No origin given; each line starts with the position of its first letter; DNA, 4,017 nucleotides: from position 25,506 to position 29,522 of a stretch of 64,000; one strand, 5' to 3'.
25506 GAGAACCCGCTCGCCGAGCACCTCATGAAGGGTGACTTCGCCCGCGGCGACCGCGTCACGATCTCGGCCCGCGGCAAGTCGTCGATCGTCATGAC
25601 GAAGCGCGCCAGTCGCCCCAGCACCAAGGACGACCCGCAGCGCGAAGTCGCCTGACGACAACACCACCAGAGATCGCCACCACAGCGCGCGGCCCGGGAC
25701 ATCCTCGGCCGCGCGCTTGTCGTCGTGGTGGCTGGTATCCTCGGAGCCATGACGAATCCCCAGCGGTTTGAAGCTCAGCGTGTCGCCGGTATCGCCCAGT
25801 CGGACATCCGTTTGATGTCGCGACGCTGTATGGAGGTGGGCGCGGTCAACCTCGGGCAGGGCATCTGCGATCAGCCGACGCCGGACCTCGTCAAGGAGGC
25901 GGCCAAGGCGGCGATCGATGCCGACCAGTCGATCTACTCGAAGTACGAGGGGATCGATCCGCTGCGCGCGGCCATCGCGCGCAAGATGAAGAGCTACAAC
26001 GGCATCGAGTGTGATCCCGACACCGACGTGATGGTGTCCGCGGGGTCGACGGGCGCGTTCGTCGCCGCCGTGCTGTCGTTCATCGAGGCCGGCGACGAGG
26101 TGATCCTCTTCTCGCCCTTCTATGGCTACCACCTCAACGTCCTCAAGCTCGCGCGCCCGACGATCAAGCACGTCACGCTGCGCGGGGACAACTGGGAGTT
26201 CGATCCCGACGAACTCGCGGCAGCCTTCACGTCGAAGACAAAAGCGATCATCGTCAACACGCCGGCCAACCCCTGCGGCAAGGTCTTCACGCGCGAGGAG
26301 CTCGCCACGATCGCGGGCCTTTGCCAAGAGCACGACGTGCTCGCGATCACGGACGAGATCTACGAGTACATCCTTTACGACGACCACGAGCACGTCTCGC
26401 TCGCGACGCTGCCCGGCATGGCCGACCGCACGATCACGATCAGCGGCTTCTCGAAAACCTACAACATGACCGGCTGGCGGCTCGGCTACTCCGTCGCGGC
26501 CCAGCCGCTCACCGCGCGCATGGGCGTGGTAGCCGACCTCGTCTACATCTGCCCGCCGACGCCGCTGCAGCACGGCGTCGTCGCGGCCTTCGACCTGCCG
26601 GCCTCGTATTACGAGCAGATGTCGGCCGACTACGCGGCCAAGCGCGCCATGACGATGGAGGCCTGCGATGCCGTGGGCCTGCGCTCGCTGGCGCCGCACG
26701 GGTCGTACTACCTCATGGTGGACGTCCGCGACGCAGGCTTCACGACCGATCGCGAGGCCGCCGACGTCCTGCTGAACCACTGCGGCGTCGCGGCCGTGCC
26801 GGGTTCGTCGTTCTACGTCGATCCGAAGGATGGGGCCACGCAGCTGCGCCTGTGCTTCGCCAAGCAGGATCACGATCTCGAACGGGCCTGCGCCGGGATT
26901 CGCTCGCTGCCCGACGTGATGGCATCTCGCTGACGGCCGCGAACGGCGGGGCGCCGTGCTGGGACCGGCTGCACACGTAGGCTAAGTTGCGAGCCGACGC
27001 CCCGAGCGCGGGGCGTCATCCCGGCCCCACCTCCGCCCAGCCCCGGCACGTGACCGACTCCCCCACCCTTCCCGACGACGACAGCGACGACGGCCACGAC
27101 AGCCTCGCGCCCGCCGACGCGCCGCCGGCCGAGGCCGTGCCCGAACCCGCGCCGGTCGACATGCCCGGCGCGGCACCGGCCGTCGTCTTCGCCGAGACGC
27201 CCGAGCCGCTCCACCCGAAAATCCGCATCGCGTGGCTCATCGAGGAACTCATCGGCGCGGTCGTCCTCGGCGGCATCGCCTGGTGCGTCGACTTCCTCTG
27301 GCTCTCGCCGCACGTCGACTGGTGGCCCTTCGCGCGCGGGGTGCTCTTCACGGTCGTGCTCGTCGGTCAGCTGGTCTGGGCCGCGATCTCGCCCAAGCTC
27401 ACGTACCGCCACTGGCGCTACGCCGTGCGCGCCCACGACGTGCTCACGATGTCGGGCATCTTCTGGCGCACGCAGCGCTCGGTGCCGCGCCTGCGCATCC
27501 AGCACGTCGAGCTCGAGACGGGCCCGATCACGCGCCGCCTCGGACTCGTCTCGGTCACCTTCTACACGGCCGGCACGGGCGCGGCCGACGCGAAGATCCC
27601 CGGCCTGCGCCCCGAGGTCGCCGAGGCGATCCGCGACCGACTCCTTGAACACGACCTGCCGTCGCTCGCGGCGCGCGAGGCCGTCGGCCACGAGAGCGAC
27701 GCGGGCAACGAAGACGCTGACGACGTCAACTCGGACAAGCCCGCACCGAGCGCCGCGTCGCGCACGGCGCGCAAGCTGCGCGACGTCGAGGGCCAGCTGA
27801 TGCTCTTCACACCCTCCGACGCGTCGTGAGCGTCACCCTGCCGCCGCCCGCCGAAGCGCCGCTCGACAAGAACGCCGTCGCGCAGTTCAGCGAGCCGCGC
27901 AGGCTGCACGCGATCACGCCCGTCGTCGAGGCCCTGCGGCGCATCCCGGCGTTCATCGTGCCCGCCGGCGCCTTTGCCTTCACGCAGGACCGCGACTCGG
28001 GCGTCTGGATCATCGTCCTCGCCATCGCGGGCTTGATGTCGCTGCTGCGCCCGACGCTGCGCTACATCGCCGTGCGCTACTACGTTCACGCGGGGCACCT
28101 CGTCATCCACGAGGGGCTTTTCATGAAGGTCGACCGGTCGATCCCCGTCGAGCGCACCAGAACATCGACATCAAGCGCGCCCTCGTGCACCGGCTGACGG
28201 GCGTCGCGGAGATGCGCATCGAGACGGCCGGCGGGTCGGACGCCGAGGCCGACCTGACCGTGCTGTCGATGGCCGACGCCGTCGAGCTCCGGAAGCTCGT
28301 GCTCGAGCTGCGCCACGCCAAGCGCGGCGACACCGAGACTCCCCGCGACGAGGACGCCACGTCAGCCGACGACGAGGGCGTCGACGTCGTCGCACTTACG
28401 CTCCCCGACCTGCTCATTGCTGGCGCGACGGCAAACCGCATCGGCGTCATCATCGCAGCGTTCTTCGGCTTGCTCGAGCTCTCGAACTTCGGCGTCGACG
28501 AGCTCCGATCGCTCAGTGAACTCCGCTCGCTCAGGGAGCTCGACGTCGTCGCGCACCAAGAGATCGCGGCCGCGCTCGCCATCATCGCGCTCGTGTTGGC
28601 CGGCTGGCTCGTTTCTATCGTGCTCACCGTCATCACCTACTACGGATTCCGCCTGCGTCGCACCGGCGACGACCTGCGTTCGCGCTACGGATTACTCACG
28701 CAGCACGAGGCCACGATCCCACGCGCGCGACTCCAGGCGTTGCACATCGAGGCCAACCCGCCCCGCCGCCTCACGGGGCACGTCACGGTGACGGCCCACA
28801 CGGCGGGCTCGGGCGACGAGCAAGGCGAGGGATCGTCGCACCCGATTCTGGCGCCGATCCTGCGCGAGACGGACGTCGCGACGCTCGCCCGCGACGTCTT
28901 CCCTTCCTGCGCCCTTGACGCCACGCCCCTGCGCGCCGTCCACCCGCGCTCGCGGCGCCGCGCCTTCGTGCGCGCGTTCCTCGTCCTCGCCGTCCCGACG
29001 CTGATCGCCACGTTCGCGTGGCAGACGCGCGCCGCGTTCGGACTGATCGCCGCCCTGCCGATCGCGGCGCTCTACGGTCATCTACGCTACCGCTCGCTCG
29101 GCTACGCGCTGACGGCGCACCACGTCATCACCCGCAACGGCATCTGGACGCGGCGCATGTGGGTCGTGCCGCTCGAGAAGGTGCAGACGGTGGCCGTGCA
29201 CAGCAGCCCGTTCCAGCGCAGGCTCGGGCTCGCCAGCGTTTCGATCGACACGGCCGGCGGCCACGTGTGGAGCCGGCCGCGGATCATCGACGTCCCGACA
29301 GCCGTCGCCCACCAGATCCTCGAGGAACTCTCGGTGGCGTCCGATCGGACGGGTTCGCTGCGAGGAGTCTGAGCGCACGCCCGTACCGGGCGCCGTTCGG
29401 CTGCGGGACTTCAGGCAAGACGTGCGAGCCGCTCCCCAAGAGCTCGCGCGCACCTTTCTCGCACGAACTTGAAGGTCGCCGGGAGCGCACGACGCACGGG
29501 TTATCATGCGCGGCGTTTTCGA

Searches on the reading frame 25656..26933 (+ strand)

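Call 67: search_protein_families(library=pfam, proteins=[window:25656-26933:+], max_evalue=0.0001)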
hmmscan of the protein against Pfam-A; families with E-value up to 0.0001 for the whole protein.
window:25656-26933:+ (425 aa): 2 families
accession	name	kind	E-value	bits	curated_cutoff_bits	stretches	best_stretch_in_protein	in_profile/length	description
PF00155.27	Aminotran_1_2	-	2.3e-63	215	19.7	1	64-415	4-361/361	Aminotransferase class I and II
PF01053.26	Cys_Met_Meta_PP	-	4.1e-09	35.9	27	1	125-234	71-174/381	Cys/Met metabolism PLP-dependent enzyme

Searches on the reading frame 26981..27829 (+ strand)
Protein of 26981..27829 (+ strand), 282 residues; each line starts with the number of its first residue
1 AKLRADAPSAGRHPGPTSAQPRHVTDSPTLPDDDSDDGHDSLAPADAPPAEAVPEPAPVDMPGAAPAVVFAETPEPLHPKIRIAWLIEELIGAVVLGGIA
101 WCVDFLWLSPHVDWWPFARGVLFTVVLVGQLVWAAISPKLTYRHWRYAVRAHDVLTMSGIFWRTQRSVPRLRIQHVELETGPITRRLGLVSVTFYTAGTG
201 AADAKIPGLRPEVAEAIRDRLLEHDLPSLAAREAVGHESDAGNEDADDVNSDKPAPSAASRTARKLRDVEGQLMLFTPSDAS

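Call 67: search_protein_families(library=pfam, proteins=[window:26981-27829:+], max_evalue=0.0001)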
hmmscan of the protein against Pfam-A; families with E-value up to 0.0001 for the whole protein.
window:26981-27829:+ (282 aa): 1 family
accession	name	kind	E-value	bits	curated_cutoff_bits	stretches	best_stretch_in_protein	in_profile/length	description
PF03703.20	bPH_2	-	2.1e-18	66.8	22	1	142-221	1-78/78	Bacterial PH domain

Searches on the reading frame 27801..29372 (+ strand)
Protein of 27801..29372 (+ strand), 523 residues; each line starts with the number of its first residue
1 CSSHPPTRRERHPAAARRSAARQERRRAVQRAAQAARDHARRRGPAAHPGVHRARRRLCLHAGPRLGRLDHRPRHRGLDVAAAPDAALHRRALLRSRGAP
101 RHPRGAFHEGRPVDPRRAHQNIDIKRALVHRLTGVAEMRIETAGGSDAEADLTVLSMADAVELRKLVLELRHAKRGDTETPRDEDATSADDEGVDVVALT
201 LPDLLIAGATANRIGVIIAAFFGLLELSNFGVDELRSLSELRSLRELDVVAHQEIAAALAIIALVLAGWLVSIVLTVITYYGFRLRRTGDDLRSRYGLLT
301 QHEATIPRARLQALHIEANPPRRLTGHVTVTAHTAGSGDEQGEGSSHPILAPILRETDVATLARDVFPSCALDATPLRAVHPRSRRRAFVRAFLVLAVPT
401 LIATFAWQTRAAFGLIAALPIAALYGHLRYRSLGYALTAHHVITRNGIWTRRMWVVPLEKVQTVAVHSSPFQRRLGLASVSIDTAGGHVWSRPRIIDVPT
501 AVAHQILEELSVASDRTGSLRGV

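Call 67: search_protein_families(library=pfam, proteins=[window:27801-29372:+], max_evalue=0.0001)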
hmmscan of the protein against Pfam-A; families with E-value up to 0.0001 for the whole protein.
window:27801-29372:+ (523 aa): 1 family
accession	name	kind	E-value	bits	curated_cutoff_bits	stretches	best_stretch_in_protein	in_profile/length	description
PF03703.20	bPH_2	-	9e-41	138.4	22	3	430-508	1-76/78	Bacterial PH domain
